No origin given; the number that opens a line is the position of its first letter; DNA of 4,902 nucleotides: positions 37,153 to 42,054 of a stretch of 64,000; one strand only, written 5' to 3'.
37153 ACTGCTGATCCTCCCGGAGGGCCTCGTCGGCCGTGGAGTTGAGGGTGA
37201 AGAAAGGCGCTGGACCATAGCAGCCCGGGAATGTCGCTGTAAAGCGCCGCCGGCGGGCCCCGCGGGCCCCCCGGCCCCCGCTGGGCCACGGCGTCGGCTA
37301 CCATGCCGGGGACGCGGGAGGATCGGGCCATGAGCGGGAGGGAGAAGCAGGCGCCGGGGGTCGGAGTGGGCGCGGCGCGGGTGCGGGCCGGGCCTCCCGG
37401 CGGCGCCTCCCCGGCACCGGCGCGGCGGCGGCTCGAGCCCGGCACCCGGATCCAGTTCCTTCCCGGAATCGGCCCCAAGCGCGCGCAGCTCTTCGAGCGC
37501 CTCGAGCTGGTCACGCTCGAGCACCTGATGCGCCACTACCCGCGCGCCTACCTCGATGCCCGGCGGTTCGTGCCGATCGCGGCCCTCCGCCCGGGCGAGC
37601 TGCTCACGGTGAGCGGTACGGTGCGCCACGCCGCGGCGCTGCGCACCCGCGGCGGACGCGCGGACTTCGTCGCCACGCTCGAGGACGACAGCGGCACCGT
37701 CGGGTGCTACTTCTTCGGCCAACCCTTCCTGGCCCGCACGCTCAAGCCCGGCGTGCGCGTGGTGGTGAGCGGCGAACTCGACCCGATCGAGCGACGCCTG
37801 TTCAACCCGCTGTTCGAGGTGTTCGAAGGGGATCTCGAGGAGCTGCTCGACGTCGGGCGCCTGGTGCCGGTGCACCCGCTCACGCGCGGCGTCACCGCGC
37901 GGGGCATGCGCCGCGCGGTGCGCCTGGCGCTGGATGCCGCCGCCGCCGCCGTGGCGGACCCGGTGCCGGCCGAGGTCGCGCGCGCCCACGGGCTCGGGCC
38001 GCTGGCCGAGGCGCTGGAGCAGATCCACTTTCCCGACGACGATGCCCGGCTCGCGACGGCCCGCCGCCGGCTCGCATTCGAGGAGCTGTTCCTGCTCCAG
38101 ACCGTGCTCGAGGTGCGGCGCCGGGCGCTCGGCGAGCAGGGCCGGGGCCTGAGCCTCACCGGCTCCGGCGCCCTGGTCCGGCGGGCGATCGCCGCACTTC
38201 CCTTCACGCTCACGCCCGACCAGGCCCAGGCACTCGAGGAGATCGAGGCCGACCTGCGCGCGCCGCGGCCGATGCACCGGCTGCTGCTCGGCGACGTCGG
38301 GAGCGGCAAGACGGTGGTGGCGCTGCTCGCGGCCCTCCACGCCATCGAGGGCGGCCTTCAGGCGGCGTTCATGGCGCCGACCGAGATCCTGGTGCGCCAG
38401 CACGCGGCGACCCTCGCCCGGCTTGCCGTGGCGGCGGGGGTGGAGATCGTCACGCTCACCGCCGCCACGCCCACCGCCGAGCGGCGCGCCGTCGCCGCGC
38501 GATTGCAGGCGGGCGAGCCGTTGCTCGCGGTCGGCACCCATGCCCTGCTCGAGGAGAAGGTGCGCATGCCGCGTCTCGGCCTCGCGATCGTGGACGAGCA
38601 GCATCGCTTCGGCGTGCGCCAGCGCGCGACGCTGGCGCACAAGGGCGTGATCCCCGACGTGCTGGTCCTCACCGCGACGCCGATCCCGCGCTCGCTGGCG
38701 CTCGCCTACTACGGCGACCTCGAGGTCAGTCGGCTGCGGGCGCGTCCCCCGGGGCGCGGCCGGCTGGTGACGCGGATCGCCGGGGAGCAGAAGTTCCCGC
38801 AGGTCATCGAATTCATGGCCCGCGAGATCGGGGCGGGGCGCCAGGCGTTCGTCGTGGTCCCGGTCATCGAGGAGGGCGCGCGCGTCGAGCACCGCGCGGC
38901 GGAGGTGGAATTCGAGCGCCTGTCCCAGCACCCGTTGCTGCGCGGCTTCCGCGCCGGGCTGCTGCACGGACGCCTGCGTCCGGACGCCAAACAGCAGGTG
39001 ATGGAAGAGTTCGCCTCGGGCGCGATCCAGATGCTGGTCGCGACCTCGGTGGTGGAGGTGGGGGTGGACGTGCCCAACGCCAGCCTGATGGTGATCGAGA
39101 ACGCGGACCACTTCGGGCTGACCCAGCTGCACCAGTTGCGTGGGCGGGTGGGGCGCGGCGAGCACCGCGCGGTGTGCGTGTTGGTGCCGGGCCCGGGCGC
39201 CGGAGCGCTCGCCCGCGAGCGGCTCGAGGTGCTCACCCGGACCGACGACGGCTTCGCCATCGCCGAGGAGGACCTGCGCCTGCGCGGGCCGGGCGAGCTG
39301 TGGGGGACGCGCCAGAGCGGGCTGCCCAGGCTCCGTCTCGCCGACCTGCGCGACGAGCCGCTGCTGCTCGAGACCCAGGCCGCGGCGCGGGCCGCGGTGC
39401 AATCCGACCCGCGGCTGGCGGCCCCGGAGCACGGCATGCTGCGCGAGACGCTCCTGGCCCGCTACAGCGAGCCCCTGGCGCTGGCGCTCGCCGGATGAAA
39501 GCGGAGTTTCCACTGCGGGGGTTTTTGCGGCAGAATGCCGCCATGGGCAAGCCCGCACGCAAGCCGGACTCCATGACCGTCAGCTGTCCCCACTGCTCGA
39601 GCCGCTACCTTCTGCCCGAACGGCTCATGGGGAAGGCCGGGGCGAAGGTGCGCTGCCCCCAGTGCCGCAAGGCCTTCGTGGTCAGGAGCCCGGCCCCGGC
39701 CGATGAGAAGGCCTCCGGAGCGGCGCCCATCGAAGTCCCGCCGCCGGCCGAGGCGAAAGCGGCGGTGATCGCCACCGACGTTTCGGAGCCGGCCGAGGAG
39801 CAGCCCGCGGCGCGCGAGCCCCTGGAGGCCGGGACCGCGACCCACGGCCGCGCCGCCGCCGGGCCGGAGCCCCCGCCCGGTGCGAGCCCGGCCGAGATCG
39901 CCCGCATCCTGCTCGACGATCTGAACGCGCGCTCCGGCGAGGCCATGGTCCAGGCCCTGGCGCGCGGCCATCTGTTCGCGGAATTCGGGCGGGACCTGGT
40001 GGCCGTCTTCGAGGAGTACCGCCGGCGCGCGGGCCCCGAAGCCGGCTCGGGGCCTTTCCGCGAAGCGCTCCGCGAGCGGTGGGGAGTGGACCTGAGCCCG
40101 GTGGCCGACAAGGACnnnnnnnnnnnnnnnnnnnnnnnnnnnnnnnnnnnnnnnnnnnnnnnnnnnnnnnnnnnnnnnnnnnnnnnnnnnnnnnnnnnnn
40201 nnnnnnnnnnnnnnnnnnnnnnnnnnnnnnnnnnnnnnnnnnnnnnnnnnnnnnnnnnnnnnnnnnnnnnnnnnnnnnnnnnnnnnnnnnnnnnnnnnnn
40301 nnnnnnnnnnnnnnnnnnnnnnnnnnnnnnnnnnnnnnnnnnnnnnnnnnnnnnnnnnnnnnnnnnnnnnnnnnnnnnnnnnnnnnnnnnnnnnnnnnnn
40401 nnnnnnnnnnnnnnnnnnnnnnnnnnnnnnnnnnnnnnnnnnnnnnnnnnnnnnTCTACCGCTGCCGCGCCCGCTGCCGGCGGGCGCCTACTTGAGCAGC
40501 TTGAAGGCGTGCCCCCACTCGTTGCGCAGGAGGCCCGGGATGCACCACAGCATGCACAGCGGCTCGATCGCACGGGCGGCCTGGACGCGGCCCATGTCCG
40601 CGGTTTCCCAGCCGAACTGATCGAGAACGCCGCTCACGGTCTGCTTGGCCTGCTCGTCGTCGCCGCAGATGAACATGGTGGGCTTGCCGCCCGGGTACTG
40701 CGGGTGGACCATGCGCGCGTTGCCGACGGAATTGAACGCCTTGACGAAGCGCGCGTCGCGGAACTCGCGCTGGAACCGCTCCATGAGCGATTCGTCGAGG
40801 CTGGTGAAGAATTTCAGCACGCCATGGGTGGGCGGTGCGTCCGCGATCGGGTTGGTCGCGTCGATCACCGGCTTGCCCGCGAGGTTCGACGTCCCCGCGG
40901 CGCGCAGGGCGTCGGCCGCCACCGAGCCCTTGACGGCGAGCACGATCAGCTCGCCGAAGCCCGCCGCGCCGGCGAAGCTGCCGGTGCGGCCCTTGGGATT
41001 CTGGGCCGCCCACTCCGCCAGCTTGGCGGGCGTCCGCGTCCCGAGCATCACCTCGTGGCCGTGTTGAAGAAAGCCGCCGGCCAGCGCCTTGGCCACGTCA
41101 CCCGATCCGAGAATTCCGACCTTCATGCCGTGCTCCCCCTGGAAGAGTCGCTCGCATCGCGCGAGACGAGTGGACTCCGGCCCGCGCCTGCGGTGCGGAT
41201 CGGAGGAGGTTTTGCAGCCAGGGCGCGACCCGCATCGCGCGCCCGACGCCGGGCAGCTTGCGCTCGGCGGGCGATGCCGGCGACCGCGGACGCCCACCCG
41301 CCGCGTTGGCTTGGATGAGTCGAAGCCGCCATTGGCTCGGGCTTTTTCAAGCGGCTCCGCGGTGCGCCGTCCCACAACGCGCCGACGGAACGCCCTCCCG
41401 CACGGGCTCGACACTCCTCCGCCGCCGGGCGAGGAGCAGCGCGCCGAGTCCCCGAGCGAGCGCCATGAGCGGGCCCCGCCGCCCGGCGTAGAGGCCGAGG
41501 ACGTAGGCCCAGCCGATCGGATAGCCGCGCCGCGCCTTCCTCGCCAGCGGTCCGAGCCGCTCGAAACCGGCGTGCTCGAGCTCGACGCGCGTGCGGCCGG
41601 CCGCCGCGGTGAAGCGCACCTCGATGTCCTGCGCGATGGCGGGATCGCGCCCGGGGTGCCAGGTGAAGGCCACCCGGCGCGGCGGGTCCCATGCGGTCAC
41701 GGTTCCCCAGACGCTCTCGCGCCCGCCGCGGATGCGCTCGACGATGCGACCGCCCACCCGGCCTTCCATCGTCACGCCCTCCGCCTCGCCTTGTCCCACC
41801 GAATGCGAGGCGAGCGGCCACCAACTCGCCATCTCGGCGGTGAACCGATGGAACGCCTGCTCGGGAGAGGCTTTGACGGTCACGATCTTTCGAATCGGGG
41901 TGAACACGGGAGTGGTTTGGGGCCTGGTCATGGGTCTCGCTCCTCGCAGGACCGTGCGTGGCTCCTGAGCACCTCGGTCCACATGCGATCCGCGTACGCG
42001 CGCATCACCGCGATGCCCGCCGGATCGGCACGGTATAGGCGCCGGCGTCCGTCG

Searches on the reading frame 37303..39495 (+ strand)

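Call 18: search_protein_families(library=pfam, proteins=[window:37303-39495:+], max_evalue=0.001)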
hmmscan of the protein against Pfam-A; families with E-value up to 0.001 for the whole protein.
window:37303-39495:+ (731 aa): 7 families
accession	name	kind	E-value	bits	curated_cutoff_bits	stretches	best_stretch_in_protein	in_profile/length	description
PF00271.37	Helicase_C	-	3.4e-19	69.6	23.5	1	502-618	7-108/110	Helicase conserved C-terminal domain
PF00270.35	DEAD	-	1e-18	68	26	1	304-464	1-163/167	DEAD/DEAH box helicase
PF17191.10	RecG_wedge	-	3.4e-16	59.7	23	1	50-208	2-157/162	RecG wedge domain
PF19833.4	RecG_dom3_C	-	8.6e-13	48.6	26.8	1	647-717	1-73/87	ATP-dependent DNA helicase RecG, domain 3, C-terminal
PF04851.21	ResIII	-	3e-07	31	22.5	1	302-460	3-162/164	Type III restriction enzyme, res subunit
PF01336.31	tRNA_anti-codon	-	1.2e-05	25.6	27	1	102-160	2-58/75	OB-fold nucleic acid binding domain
PF22590.2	Cas3-like_C_2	-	0.00084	20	27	0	553-619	34-104/106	CRISPR-associated nuclease/helicase Cas3, C-terminal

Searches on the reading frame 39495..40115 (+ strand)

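Call 18: search_protein_families(library=pfam, proteins=[window:39495-40115:+], max_evalue=0.001)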
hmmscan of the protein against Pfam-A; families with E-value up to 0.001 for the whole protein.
window:39495-40115:+ (207 aa): 4 families
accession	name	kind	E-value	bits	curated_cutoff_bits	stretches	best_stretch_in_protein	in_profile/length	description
PF13717.11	Zn_ribbon_4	-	4.2e-11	43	30.3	1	27-61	1-35/36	zinc-ribbon domain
PF13719.11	Zn_ribbon_5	-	2.4e-06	27.6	29.3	1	27-63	1-37/37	zinc-ribbon domain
PF22191.2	IBR_1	-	0.00049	20.4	27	1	28-61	3-31/47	IBR domain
PF09788.14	Tmemb_55A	-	0.00066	19.4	30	1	19-61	141-179/248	Transmembrane protein 55A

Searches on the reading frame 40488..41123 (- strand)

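Call 18: search_protein_families(library=pfam, proteins=[window:40488-41123:-], max_evalue=0.001)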
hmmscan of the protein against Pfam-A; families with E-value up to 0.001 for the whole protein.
window:40488-41123:- (211 aa): 1 family
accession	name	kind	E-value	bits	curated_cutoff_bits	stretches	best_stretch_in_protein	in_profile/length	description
PF03807.23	F420_oxidored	-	1.6e-18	67.5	21.6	1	1-92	1-94/94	NADP oxidoreductase coenzyme F420-dependent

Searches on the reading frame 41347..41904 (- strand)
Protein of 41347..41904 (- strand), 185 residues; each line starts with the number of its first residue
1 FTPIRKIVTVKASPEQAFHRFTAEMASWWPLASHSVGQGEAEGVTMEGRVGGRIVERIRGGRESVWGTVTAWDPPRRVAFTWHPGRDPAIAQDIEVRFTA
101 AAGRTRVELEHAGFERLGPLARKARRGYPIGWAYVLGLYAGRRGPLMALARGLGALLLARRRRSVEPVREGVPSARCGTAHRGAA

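Call 18: search_protein_families(library=pfam, proteins=[window:41347-41904:-], max_evalue=0.001)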
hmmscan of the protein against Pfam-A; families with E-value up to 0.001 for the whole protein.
window:41347-41904:- (185 aa): 2 families
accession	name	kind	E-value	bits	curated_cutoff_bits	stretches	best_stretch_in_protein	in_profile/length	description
PF08327.17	AHSA1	-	2.7e-10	41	22.1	1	11-120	1-105/125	Activator of Hsp90 ATPase homolog 1-like protein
PF10604.15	Polyketide_cyc2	-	6.3e-07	30.2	27.4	1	8-123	8-116/142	Polyketide cyclase / dehydrase and lipid transport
